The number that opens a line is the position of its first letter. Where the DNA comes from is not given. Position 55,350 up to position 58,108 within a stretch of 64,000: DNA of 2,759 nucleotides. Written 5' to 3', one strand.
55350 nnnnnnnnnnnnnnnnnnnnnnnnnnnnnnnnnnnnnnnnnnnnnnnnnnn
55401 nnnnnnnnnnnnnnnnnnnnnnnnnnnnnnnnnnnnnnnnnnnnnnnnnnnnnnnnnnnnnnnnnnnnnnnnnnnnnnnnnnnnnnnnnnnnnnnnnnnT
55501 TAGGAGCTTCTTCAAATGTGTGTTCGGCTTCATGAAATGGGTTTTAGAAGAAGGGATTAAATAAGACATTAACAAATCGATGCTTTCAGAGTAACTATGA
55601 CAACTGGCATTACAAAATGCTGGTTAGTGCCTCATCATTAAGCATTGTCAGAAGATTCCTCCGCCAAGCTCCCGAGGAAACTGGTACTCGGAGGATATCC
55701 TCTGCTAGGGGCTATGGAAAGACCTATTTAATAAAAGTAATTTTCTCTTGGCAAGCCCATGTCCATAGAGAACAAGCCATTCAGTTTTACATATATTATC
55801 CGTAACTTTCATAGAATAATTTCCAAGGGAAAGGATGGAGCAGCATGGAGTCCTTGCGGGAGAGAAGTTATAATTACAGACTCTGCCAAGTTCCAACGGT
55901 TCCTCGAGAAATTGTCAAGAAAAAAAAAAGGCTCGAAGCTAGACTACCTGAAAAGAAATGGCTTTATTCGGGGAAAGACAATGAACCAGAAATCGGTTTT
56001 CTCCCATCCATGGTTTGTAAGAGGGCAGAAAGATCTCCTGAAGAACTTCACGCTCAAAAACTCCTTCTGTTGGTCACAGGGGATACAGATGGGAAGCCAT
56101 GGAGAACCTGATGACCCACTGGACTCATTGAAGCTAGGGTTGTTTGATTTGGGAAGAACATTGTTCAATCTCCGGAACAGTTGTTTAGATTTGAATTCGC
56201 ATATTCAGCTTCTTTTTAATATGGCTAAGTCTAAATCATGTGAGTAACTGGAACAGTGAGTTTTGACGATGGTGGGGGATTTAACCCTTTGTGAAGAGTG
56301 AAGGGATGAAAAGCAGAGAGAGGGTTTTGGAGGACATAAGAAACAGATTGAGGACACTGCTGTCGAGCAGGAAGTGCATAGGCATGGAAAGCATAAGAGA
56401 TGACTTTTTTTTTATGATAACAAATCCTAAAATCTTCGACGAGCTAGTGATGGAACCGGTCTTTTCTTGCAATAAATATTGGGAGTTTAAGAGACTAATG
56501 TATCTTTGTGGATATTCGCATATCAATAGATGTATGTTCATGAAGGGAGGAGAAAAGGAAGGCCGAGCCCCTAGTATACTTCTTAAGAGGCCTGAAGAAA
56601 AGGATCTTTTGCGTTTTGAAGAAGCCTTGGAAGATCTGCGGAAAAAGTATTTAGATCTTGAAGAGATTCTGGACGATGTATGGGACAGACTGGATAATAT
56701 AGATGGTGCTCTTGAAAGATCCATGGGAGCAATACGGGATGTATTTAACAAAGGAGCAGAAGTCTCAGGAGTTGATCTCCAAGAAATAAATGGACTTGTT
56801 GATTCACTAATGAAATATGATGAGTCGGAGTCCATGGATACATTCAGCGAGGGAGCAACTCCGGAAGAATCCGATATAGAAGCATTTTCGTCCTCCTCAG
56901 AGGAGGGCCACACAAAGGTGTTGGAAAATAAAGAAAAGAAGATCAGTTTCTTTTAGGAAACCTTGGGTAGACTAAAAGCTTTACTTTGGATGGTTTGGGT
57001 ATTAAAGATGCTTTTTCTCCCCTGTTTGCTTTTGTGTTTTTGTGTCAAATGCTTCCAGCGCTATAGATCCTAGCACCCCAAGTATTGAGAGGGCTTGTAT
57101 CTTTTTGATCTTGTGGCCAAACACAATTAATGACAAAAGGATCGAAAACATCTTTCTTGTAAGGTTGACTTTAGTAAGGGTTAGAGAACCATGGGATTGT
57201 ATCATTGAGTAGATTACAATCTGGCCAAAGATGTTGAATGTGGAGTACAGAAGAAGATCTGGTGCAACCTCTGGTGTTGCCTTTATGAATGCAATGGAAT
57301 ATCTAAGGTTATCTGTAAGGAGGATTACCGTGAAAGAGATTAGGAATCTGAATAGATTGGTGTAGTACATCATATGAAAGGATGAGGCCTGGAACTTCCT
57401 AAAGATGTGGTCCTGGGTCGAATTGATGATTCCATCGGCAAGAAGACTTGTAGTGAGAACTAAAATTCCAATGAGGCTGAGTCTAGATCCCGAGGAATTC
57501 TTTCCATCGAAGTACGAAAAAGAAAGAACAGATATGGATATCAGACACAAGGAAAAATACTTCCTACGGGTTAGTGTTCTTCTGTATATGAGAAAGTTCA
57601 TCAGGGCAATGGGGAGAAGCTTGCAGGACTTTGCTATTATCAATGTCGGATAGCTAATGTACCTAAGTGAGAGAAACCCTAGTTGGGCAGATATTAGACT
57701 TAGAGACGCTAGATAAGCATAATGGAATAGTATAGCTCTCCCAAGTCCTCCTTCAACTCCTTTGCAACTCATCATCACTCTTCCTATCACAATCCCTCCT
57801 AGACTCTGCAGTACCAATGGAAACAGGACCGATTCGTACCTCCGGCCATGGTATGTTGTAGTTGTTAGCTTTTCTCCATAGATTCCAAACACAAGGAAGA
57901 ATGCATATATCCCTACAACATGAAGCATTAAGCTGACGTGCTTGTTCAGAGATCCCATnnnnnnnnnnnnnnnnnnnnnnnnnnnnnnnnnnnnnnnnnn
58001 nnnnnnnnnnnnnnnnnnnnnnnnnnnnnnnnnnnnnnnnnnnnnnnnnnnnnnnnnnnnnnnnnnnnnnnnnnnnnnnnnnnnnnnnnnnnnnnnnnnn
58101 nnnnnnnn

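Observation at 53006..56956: Tight cluster of divergent HSF-type DNA-binding-domain paralogs, plus a canonical HSF 16 kb upstream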

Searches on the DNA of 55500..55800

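Call 91: search_rna_families(source=window, start=55500, end=55800, threshold=evalue, max_evalue=10, show_alignments=2)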
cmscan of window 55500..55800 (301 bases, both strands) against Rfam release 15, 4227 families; matches with E-value up to 10: 5.
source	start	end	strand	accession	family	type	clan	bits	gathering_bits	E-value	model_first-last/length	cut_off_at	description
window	55581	55644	-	RF00570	SNORD64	Gene; snRNA; snoRNA; CD-box;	CL00069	27.1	40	0.0025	1-67/67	no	Small Nucleolar RNA SNORD64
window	55580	55645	-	RF00133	SNORD33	Gene; snRNA; snoRNA; CD-box;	CL00054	19.5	44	0.53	1-85/85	no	Small nucleolar RNA Z195/SNORD33/SNORD32 family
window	55584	55621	-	RF01232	snoR442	Gene; snRNA; snoRNA; CD-box;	-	16.7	50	0.38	1-46/46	no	Small nucleolar RNA R442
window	55582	55642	-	RF02476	GlsR7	Gene; snRNA; snoRNA; CD-box;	-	15.3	75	0.72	1-59/59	no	Small nucleolar RNA GlsR7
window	55586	55619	-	RF00218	SNORD46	Gene; snRNA; snoRNA; CD-box;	CL00061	14.9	40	1.6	62-98/104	no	Small nucleolar RNA SNORD46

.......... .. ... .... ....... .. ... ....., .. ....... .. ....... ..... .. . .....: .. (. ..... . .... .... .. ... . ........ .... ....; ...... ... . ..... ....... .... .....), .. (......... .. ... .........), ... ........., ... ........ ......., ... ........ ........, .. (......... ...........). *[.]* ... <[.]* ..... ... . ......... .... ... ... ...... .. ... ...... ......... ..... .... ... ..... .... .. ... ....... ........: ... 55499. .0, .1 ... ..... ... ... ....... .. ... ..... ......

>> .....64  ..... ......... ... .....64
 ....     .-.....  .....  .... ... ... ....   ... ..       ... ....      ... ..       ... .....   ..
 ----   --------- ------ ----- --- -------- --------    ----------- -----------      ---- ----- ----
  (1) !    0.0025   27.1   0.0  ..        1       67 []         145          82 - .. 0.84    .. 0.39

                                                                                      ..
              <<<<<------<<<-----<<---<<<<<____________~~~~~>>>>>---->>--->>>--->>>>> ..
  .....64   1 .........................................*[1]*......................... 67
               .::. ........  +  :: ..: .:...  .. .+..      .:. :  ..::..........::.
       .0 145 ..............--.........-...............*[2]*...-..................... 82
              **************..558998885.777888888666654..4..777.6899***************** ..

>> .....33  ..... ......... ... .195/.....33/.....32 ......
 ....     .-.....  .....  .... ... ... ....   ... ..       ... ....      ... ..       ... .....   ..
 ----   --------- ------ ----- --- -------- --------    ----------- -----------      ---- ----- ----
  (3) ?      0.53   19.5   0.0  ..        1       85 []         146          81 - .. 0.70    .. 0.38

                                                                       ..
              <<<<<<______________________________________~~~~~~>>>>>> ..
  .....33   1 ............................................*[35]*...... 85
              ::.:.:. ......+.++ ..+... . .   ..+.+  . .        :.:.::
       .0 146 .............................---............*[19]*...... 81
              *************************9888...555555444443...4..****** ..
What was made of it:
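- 55580..55645 (-): C/D-box snoRNA candidate in the spacer between 480 and 490. It has a terminal stem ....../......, a C box AUGAUGA and a D box CUGA. A 12-nt guide is complementary to the window's own LSU rRNA. Rfam matches are below gathering (SNORD64 27.1 bits, E=0.0025, call 91).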

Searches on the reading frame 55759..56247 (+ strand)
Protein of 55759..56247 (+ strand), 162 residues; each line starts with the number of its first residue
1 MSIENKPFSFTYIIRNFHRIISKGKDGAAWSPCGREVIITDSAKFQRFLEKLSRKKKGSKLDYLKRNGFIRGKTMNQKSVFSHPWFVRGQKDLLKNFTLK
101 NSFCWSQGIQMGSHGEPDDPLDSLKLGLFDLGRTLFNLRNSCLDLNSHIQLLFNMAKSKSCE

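Call 4: search_protein_families(library=pfam, proteins=[window:55759-56247:+], max_evalue=1)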
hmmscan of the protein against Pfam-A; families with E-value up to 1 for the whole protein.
window:55759-56247:+ (162 aa): 2 families
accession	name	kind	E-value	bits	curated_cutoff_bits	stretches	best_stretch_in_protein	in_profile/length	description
PF00447.23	HSF_DNA-bind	-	1.3e-05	26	22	1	17-98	5-98/100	HSF-type DNA-binding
PF07106.19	TBPIP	-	0.072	13.5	22.8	1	3-23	12-32/62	TBPIP/Hop2 winged helix domain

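Call 82: search_protein_families(library=ncbifam, proteins=[window:55759-56247:+], max_evalue=1)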
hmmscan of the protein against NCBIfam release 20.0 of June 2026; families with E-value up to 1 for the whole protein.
window:55759-56247:+ (162 aa): 0 families

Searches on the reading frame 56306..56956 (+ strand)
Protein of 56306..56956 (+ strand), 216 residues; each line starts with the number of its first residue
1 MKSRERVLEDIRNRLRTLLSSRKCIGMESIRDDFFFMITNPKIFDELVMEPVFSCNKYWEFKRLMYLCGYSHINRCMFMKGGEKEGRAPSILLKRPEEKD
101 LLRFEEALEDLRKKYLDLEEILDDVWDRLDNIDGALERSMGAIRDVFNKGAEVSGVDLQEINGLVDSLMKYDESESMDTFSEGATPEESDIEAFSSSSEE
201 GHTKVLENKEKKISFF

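Call 4: search_protein_families(library=pfam, proteins=[window:56306-56956:+], max_evalue=1)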
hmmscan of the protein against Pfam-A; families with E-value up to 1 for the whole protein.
window:56306-56956:+ (216 aa): 0 families

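Call 24: search_solved_structures(query=A3, max_evalue=10, show_alignments=2)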
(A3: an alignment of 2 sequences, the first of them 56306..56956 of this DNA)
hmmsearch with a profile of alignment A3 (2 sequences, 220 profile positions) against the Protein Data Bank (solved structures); distinct sequences matched with E-value up to 10: 11.
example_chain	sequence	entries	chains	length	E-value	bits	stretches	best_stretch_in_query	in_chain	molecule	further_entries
2lhk_A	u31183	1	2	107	0.0041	20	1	120-215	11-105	L0052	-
2m1n_A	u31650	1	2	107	0.012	18.5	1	121-215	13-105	Type III secretion system filament chaperone CesA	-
1xou_B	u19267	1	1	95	0.087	15.7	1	120-201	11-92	Z5138 gene product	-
3b5n_B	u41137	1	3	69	0.17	14.8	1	98-139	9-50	Protein SSO1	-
7o97_A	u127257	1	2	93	0.18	14.6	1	91-142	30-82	hypothetical protein UY81_C0065G0003 from Candidatus Giovannonibacteria bacterium converte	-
1wyy_A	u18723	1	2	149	0.2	14.5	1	107-174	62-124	E2 Glycoprotein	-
7wxz_A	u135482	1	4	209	0.28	14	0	107-168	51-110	Spike protein S2'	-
4aif_A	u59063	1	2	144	0.29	14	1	94-163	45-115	AH RECEPTOR-INTERACTING PROTEIN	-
4apo_A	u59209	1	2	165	0.33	13.8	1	94-168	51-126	AH RECEPTOR-INTERACTING PROTEIN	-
8hku_ARF1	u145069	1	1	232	0.46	13.3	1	108-160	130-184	Peptide chain release factor subunit 1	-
7zub_C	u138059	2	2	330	1.3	11.9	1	94-164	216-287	AH receptor-interacting protein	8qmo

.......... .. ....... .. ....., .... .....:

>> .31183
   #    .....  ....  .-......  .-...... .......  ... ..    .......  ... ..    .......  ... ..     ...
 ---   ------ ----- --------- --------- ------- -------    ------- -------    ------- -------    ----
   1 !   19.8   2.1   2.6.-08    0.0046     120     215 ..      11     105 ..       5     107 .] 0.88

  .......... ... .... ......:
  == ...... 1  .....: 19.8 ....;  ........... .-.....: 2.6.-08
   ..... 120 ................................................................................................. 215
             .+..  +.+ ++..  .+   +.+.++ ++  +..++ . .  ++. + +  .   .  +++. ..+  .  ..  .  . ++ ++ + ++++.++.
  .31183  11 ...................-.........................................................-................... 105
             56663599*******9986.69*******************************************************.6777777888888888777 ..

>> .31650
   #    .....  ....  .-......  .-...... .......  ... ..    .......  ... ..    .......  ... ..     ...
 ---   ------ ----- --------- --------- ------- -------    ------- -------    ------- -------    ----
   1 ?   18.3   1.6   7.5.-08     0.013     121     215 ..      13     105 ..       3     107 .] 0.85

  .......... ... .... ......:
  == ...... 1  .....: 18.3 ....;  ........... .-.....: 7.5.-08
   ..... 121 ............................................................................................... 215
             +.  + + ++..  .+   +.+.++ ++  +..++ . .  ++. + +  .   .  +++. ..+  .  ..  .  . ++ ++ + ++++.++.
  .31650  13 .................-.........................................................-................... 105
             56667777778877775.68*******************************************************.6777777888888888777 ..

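Call 44: search_protein_representatives(protein=window:56306-56956:+)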
Query: 216 residues. Proteins with E-value up to 0.001 (for the whole library): 4; up to 1e-10: 4; up to 1e-30: 3. The best 4 are listed.
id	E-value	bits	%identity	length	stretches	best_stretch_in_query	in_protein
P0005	5.2e-138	473.7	100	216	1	1-216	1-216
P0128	2.1e-55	204.0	52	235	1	3-211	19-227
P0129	8.8e-41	156.2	44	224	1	1-203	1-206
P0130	1.4e-16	77.1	33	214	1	2-184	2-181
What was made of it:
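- Absence of these genes elsewhere in the E. hellem and E. romaleae genomes was shown exhaustively only for 040500 (call 44).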

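Call 47: list_cluster_members(proteins=[P0128, P0129, P0130])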
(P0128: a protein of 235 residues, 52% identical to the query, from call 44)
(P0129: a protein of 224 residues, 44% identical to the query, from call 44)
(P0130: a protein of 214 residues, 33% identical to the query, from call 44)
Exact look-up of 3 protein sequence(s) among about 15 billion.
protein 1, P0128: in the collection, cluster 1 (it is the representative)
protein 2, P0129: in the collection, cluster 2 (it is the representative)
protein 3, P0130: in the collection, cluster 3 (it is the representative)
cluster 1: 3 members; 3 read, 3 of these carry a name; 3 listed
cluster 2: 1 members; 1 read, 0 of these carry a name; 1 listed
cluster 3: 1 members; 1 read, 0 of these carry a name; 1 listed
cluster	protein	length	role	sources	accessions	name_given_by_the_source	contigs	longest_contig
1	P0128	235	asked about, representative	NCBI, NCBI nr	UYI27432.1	hypothetical protein J0A71_06g13020 [Encephalitozoon cuniculi]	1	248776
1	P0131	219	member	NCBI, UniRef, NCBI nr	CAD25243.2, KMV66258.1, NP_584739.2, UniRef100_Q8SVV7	hypothetical protein [Encephalitozoon cuniculi GB-M1] | Uncharacterized protein n=2 Tax=Encephalitozoon cuniculi TaxID=6035 RepID=Q8SVV7_ENCCU | uncharacterized protein ECU04_0560 [Encephalitozoon cuniculi GB-M1]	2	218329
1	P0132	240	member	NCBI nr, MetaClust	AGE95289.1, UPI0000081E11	hypothetical protein ECU04_0560 [Encephalitozoon cuniculi] | status=active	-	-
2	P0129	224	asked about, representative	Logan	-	-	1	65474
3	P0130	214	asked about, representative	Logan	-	-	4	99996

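Call 53: predict_structure(alignment_id=A4)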
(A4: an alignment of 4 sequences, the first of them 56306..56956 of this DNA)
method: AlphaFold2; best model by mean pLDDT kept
length: 216 residues; sequences in the alignment: 4
mean_pLDDT: 63.2   pTM: 0.37
mean pLDDT of the five models: 63.2, 59.6, 54.8, 51.3, 45.7
residues with pLDDT >= 90: 0; 70-90: 99; 50-70: 57; < 50: 60
segments of 3 or more residues with pLDDT < 50: 82-96, 172-216
pLDDT, mean of each block of 10 residues (from residue 1): 78 86 76 75 87 87 85 78 38 49 74 71 68 68 67 65 66 39 29 28 29 35
secondary structure, 60 per line:
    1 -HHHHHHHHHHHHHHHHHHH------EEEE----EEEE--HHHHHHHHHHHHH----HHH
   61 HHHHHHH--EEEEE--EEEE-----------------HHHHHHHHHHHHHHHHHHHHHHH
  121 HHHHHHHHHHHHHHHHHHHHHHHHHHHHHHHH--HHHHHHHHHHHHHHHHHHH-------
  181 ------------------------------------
elements in order: H2-20 E27-30 E35-38 H41-53 H58-67 E70-74 E77-80 H98-152 H155-173
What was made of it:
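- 56306..56956 (+): Eint_040500, publicly 'uncharacterized', 216 aa. The N-domain (56306-56545) is the most degenerate HSF-like one. It is followed by a strong heptad helix (residues 98-152) and an acidic, Ser-rich tail ending in ...FF. Ortholog of ECU04_0560. AF2 topology H-E-E-H-H-E-E (call 53).
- On HSF-type DNA-binding domain family (Pfam PF00447): The 040500 model has H2-20, E27-30, E35-38, H41-53, H58-67, E70-74 and E77-80, which is the expected order (call 53).
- Checked: Its AlphaFold2 N-domain (residues 1-80, pLDDT 75-87) has the H-E-E-H-H-E-E order (call 53).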

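Call 56: fold_search(model_id=the predicted structure, library=pdb)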
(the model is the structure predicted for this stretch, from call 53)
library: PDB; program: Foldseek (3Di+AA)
matches with E <= 10: 120; with E <= 0.001: 0
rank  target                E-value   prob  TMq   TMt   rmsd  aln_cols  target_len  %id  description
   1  5hdk_C                2.0e-02  1.00  0.28  0.57   4.6        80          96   16  Crystal structure of heat shock factor 2-DBD (released 2017-01-11)
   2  5hdn_B                4.4e-02  1.00  0.28  0.56   3.6        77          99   19  Crystal structure of heat shock factor1-DBD complex with ds-DNA and TtT (released 2017-01-11)
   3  5hdk_A                5.8e-02  0.99  0.28  0.55   4.4        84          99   15  Crystal structure of heat shock factor 2-DBD (released 2017-01-11)
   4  5hdk_B                6.2e-02  0.99  0.29  0.59   4.1        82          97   16  Crystal structure of heat shock factor 2-DBD (released 2017-01-11)
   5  5hdg                  8.0e-02  0.99  0.26  0.54   3.5        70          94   21  crystal structure of heat shock factor 1-DBD (released 2017-01-11)
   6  3hts_B                8.5e-02  0.98  0.27  0.62   3.4        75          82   15  HEAT SHOCK TRANSCRIPTION FACTOR/DNA COMPLEX (released 1999-04-29)
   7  8zys_F                1.0e-01  0.99  0.28  0.61   2.6        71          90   17  Crystal structure of HSF5 DNA-binding domain in complex with 3-site HSE DNA (25 bp) (released 2025-03-12)
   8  5hdn_A                1.3e-01  0.98  0.27  0.54   3.7        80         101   19  Crystal structure of heat shock factor1-DBD complex with ds-DNA and TtT (released 2017-01-11)
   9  5hdn_C                1.3e-01  0.97  0.27  0.50   3.7        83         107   18  Crystal structure of heat shock factor1-DBD complex with ds-DNA and TtT (released 2017-01-11)
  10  5hdn_D                1.5e-01  0.99  0.29  0.62   2.5        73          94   18  Crystal structure of heat shock factor1-DBD complex with ds-DNA and TtT (released 2017-01-11)
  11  5d8k_B                1.6e-01  0.96  0.27  0.50   4.6        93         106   16  Human HSF2 DNA-Binding Domain bound to 2-site HSE DNA at 1.73 Angstroms Resolution (released 2016-01-06)
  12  7dct_C                1.9e-01  0.99  0.29  0.62   2.4        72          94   18  Crystal structure of HSF1 DNA-binding domain in complex with 3-site HSE DNA (24 bp) (released 2021-07-14)
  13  7dcs_F                2.0e-01  0.99  0.29  0.62   2.5        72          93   18  Crystal structure of HSF1 DNA-binding domain in complex with 3-site HSE DNA (23 bp) (released 2021-07-14)
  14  7dci_A                2.1e-01  0.97  0.29  0.61   3.8        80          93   18  Crystal structure of HSF2 DNA-binding domain in complex with 2-site HSE DNA in the head-to-head orientation (released 2021-07-14)
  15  7dct_D                2.4e-01  0.97  0.28  0.57   3.1        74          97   20  Crystal structure of HSF1 DNA-binding domain in complex with 3-site HSE DNA (24 bp) (released 2021-07-14)
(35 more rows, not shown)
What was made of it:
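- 56306..56956 (+): Foldseek top 21 matches are HSF-type (call 56).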

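Call 82: search_protein_families(library=ncbifam, proteins=[window:56306-56956:+], max_evalue=1)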
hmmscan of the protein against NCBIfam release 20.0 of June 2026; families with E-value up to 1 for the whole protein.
window:56306-56956:+ (216 aa): 0 families

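Call 87: find_encoding_contigs(protein=P0129, flank=8000, max_places=1)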
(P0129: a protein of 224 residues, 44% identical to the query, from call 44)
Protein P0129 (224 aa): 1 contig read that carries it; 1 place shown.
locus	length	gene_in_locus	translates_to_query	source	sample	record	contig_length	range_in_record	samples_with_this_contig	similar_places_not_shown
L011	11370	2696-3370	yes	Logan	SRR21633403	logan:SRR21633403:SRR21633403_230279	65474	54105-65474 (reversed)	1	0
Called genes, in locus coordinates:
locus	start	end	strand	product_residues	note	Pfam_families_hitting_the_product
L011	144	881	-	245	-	PF00447:HSF_DNA-bind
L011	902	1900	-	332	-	-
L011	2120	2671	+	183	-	-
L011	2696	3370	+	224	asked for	-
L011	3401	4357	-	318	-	PF00892:EamA (faint), PF08449:UAA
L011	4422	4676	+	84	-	-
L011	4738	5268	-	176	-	PF04900:Fcf1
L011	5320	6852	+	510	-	PF01336:tRNA_anti-codon (weak), PF00152:tRNA-synt_2, PF01409:tRNA-synt_2d (faint)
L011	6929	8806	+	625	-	PF01321:Creatinase_N, PF16189:Creatinase_N_2, PF00557:Peptidase_M24, PF16188:Peptidase_M24_C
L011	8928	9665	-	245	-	PF12678:zf-rbx1, PF13920:zf-C3HC4_3 (weak), PF00097:zf-C3HC4, PF13445:zf-RING_UBOX (weak), PF13639:zf-RING_2, PF13923:zf-C3HC4_2, PF14634:zf-RING_5, PF17123:zf-RING_11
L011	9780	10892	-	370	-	PF25133:TYW2_N_2, PF02475:TRM5-TYW2_MTfase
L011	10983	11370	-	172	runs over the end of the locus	PF00179:UQ_con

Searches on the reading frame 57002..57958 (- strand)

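Call 4: search_protein_families(library=pfam, proteins=[window:57002-57958:-], max_evalue=1)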
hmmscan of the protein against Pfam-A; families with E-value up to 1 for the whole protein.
window:57002-57958:- (318 aa): 3 families
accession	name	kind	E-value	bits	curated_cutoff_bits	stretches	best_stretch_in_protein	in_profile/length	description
PF08449.17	UAA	-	2.4e-31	109.4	26.2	1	78-303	68-308/311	UAA transporter family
PF00892.27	EamA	-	7.3e-06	26.7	28.2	1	191-301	28-132/135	EamA-like transporter family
PF03151.22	TPT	-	0.0031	17.4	30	1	110-291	98-279/291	Triose-phosphate Transporter family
